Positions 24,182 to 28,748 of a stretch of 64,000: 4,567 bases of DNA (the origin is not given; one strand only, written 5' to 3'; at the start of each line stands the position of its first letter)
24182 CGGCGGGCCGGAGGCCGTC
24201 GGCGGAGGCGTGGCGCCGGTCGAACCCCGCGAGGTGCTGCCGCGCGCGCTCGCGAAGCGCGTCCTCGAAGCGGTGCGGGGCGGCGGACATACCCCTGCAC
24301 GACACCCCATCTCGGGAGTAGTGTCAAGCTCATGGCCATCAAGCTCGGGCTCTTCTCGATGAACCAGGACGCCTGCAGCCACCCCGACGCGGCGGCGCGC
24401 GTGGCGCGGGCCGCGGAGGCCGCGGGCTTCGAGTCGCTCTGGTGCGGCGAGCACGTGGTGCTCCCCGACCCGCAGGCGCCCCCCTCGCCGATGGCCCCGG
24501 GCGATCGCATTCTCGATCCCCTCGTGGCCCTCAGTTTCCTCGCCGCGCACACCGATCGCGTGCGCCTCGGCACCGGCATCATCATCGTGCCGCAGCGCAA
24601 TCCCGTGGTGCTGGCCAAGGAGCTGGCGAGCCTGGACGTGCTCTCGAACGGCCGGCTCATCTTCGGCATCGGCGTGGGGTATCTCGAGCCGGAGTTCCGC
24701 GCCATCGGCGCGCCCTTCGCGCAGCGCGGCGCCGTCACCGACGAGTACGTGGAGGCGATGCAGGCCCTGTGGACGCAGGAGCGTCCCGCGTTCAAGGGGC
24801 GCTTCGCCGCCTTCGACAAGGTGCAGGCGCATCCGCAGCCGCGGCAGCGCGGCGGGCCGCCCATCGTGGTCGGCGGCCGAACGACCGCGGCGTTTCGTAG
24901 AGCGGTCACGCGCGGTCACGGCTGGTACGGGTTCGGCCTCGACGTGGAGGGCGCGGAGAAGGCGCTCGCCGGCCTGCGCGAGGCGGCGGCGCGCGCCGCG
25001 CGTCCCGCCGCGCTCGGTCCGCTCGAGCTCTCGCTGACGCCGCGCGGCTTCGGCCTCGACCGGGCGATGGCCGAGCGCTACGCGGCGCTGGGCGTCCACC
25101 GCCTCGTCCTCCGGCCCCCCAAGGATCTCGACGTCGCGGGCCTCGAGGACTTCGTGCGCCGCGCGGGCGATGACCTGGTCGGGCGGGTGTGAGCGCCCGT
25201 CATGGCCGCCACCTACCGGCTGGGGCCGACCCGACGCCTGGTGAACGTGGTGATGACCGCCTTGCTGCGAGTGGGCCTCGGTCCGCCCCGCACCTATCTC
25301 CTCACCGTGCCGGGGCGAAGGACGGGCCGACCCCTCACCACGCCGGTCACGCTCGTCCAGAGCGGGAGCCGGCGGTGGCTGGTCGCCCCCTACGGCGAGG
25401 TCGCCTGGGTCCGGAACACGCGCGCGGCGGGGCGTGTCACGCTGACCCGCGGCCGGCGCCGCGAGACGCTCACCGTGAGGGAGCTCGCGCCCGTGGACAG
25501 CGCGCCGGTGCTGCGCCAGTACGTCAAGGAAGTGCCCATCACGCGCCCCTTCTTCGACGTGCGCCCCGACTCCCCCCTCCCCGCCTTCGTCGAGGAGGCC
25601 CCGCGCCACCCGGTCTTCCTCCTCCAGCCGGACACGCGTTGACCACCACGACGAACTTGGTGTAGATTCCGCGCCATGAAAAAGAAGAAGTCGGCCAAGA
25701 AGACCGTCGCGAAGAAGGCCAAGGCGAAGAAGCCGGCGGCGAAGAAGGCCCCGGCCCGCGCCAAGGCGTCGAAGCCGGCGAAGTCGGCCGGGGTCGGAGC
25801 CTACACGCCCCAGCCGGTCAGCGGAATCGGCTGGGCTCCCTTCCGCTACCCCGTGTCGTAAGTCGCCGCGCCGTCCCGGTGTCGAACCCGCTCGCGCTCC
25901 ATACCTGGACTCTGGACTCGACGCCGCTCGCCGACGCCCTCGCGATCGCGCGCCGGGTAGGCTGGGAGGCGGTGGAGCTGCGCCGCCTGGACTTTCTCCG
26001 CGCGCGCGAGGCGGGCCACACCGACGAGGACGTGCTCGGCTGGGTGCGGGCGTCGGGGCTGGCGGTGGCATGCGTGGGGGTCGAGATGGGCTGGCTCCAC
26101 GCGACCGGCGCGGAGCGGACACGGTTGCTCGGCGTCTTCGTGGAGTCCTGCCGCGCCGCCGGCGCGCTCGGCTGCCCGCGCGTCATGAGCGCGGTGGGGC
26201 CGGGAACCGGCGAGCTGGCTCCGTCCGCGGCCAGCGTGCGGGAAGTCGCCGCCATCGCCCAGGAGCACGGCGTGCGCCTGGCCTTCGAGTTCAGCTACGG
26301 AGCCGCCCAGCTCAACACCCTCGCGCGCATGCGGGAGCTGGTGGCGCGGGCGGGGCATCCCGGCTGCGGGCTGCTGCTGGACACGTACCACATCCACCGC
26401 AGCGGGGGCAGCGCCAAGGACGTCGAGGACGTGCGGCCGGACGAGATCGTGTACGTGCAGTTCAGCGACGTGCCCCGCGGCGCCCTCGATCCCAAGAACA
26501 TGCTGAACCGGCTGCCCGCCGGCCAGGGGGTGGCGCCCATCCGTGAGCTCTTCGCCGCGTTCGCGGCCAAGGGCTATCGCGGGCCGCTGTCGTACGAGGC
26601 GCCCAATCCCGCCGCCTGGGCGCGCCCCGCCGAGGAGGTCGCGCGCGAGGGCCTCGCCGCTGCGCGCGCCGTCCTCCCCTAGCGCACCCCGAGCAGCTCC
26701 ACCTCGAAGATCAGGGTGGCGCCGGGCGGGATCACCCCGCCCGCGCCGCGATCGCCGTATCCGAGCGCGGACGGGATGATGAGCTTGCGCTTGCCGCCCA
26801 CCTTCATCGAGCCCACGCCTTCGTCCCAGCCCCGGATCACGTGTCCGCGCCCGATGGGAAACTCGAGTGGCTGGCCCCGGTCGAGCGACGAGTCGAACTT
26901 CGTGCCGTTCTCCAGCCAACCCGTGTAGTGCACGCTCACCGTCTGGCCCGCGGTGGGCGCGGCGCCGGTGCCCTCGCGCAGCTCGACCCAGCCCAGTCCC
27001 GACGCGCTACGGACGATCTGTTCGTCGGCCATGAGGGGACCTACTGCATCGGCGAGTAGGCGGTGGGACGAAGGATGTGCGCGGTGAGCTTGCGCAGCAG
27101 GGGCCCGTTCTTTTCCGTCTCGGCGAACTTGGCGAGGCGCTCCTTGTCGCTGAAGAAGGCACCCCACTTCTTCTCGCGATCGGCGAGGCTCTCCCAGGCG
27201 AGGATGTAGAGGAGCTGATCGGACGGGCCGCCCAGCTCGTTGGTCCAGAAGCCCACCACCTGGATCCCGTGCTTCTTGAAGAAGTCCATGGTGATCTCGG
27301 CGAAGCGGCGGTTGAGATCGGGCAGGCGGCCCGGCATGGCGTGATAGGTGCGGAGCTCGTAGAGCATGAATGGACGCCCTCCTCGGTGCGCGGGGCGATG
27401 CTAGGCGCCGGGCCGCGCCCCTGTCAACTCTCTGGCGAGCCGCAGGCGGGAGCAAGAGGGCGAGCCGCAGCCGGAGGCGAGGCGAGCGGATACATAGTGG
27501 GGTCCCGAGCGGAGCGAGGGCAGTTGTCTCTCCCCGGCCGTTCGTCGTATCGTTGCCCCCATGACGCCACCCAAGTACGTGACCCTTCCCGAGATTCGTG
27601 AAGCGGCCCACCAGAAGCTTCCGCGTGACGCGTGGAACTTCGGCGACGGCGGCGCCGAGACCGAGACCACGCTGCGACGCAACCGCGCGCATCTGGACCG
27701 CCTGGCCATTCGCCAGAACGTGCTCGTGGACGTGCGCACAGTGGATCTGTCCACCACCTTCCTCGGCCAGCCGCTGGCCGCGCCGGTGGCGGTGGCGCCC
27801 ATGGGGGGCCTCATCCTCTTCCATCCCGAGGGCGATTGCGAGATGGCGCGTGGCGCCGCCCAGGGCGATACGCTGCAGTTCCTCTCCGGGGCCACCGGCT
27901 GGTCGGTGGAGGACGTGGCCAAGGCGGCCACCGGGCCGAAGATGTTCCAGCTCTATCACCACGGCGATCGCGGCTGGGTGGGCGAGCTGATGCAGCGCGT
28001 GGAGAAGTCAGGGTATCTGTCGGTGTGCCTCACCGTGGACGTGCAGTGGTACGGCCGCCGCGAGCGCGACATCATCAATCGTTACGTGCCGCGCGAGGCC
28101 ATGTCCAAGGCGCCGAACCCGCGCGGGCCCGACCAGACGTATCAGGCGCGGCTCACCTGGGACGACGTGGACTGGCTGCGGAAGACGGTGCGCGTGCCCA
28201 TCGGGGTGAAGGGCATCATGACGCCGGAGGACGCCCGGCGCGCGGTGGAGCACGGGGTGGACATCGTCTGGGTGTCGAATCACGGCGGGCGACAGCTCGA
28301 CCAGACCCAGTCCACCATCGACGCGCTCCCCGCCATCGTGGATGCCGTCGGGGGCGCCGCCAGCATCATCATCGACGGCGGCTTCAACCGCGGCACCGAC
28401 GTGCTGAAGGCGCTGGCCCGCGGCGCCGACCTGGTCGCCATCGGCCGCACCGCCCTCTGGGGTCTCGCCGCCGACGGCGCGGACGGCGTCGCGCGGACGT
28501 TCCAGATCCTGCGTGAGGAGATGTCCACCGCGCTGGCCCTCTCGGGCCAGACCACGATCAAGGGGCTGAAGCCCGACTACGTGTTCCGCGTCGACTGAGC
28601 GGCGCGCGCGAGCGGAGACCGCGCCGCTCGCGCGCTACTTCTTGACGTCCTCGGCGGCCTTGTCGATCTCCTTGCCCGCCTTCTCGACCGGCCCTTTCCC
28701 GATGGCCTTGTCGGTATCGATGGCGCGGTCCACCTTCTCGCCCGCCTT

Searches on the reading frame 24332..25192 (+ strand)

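Call 102: search_protein_families(library=pfam, proteins=[window:24332-25192:+], max_evalue=0.00001)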
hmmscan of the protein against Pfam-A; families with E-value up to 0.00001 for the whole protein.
window:24332-25192:+ (286 aa): 1 family
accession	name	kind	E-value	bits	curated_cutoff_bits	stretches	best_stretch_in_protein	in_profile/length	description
PF00296.26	Bac_luciferase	-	9.4e-53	180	27.9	1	16-227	20-218/314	Luciferase-like monooxygenase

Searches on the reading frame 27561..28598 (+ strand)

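Call 102: search_protein_families(library=pfam, proteins=[window:27561-28598:+], max_evalue=0.00001)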
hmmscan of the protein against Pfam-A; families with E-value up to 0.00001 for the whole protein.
window:27561-28598:+ (345 aa): 1 family
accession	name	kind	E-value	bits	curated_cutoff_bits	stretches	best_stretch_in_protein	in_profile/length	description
PF01070.24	FMN_dh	-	5.8e-117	391.1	24.9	1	16-341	1-348/350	FMN-dependent dehydrogenase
